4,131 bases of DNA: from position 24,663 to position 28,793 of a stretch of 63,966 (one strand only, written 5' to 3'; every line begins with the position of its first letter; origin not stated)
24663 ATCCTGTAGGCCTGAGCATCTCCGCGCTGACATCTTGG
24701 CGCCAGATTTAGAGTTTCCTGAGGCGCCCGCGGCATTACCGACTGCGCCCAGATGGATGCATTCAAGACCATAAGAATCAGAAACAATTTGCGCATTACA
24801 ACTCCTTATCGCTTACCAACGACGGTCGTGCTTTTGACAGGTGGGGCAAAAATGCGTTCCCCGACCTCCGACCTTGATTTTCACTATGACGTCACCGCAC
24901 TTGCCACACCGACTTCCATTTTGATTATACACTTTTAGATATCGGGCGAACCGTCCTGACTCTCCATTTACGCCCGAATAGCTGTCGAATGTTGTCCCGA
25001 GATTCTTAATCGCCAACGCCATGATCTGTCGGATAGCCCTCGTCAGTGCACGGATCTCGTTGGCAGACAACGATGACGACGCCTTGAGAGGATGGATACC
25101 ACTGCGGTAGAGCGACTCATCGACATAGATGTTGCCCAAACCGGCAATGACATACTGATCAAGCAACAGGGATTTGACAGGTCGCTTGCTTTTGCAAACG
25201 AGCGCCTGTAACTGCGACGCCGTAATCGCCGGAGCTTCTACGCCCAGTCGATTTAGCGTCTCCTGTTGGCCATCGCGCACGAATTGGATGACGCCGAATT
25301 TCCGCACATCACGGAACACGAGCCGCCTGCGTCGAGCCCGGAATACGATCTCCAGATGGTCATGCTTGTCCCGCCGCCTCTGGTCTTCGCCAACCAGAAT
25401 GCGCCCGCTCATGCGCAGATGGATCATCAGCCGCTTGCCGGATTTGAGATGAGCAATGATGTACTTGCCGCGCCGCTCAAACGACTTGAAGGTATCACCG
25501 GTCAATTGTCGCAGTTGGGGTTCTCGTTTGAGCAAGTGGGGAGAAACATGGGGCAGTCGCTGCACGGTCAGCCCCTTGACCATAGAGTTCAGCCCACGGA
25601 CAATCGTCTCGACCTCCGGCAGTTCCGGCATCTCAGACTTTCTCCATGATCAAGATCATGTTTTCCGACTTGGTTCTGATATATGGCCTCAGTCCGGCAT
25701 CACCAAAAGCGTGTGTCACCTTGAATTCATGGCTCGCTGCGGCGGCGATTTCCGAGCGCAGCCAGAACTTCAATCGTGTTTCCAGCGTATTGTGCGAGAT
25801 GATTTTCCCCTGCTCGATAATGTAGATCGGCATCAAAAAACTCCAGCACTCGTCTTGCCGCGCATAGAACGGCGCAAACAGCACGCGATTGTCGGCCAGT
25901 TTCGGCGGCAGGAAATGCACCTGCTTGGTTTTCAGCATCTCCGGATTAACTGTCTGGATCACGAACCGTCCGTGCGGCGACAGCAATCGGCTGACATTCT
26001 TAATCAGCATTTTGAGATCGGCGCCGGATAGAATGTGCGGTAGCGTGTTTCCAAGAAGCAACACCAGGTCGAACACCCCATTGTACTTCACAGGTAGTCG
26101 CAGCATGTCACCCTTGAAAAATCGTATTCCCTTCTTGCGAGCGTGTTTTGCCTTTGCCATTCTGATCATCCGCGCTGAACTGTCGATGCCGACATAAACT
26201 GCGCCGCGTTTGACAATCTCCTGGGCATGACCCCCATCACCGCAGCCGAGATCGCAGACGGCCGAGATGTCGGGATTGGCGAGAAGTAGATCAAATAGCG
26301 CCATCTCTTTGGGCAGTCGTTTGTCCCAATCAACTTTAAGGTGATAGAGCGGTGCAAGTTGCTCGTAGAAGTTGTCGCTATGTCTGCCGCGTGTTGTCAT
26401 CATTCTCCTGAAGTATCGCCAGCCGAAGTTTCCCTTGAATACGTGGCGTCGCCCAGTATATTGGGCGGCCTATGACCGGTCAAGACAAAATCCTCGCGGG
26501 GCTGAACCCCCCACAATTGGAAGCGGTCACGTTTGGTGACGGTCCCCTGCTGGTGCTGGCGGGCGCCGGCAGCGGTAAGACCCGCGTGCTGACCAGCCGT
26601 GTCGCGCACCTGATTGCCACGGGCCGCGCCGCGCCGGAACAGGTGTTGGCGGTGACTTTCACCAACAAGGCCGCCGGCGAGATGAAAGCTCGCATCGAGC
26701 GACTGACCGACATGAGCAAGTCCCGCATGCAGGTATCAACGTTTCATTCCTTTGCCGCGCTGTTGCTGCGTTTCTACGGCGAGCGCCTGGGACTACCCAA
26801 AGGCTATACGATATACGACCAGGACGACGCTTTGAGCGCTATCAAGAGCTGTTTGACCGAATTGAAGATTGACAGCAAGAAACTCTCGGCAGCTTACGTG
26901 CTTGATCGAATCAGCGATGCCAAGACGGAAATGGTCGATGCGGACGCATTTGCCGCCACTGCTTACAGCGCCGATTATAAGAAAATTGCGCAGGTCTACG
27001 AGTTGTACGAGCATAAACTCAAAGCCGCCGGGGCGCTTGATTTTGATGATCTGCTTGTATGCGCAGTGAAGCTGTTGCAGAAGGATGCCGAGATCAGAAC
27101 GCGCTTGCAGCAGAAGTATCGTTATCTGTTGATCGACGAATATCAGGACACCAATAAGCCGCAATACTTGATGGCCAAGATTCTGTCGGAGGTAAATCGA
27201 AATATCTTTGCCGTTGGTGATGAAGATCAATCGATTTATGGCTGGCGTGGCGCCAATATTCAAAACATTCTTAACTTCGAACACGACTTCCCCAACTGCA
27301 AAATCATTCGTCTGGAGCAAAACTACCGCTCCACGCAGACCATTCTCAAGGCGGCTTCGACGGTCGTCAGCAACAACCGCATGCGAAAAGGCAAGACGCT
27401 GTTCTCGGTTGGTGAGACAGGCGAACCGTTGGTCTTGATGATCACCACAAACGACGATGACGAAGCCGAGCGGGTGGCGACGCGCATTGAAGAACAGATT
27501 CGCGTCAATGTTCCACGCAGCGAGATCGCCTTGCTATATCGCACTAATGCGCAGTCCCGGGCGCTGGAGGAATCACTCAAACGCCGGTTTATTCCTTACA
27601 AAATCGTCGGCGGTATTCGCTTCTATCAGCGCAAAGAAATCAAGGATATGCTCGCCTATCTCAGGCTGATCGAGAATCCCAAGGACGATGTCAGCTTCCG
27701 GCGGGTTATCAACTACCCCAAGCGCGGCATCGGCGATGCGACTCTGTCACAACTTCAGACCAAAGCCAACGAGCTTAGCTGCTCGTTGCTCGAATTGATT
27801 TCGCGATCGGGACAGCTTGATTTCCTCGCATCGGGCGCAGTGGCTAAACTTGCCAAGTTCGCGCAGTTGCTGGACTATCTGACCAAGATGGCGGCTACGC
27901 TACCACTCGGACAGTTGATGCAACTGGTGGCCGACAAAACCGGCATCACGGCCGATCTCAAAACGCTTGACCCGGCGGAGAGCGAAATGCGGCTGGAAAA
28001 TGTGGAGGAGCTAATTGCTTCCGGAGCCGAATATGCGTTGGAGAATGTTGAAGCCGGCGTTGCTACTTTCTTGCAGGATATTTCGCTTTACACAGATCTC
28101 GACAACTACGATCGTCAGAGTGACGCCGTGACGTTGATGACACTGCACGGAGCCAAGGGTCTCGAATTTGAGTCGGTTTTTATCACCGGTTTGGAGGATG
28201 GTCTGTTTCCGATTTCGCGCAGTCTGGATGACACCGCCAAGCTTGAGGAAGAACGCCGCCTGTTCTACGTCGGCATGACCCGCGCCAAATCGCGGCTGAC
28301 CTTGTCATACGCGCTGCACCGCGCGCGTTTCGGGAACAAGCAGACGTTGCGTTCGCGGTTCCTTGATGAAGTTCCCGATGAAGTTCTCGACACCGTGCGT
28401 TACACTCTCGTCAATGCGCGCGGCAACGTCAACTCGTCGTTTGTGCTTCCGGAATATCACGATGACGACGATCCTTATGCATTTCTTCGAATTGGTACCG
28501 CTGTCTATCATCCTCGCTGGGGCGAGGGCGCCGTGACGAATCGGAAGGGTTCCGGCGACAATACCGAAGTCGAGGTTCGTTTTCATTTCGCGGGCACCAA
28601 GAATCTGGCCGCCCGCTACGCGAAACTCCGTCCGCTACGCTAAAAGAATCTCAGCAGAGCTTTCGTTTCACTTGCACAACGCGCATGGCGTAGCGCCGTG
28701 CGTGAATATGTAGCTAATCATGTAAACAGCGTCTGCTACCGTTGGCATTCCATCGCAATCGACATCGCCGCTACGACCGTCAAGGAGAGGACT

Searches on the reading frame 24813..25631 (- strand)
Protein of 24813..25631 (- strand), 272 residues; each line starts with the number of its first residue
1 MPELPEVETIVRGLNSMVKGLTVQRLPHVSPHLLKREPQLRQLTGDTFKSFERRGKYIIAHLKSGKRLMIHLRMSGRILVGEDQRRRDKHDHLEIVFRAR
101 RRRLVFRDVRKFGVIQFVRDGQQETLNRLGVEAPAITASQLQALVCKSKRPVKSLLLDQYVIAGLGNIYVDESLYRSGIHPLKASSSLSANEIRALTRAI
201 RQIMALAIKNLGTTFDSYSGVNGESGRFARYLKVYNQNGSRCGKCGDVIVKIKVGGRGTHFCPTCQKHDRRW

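Call 38: search_protein_families(library=pfam, proteins=[window:24813-25631:-], max_evalue=0.001)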
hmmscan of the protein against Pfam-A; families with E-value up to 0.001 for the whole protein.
window:24813-25631:- (272 aa): 3 families
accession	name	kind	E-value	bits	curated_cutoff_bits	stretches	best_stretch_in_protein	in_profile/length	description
PF01149.29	Fapy_DNA_glyco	-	1.4e-29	103.5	25.5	1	1-114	1-116/117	Formamidopyrimidine-DNA glycosylase N-terminal domain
PF06831.19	H2TH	-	5.9e-24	84.3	34.7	1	135-214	9-88/93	Formamidopyrimidine-DNA glycosylase H2TH domain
PF06827.20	zf-FPG_IleRS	-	1.2e-09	38.3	21.3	1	239-267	1-29/30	Zinc finger found in FPG and IleRS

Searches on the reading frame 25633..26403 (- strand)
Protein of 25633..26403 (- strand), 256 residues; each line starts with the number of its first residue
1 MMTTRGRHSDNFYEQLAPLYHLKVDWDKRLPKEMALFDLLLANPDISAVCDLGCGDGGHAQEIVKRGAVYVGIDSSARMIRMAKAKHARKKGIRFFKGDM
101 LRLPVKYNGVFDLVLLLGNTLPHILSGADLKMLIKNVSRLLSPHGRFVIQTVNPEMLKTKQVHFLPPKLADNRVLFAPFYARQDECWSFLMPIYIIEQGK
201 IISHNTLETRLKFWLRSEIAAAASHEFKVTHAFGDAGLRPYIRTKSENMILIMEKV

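Call 38: search_protein_families(library=pfam, proteins=[window:25633-26403:-], max_evalue=0.001)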
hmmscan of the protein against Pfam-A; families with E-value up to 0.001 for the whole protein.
window:25633-26403:- (256 aa): 6 families
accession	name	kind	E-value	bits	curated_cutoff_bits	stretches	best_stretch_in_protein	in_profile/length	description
PF13649.12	Methyltransf_25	-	4.9e-18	66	27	1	49-145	1-97/97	Methyltransferase domain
PF13847.12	Methyltransf_31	-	5.3e-16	59.1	27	1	48-161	6-126/145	Methyltransferase domain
PF08241.18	Methyltransf_11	-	1.2e-15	58.4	21.2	1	51-149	2-95/95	Methyltransferase domain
PF08242.18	Methyltransf_12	-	5.8e-12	46.6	30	1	51-147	2-98/98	Methyltransferase domain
PF13489.12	Methyltransf_23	-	3.7e-11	43.5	27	1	41-160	17-127/164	Methyltransferase domain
PF00891.24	Methyltransf_2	-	8.4e-05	22.5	22.3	1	45-149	62-164/210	O-methyltransferase domain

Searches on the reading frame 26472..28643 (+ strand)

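Call 7: search_protein_families(library=pfam, proteins=[window:26472-28643:+], max_evalue=0.01)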
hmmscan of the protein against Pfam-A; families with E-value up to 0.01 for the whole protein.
window:26472-28643:+ (723 aa): 8 families
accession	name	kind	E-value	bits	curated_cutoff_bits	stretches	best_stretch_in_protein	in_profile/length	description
PF00580.27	UvrD-helicase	-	5.1e-87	292.4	23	1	11-274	1-271/271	UvrD/REP helicase N-terminal domain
PF13361.12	UvrD_C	-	1.9e-78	264.8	25.6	1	279-614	1-348/350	UvrD-like helicase C-terminal domain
PF13245.12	AAA_19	-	3.6e-23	82.7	25.1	1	15-257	1-132/134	AAA domain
PF21196.3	PcrA_UvrD_tudor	-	6.3e-09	36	23.9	1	674-717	1-44/48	PcrA/UvrD tudor domain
PF13538.12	UvrD_C_2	-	1.7e-08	34.6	27.4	1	553-611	2-51/52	UvrD-like helicase C-terminal domain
PF01443.25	Viral_helicase1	-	4.7e-08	33.5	21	0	549-610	173-225/228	Viral superfamily 1 RNA helicase core domain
PF13604.12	AAA_30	-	3.8e-07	30.5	27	1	13-76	4-67/191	AAA domain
PF13087.12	AAA_12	-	8.7e-05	22.6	27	0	500-610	88-189/195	AAA domain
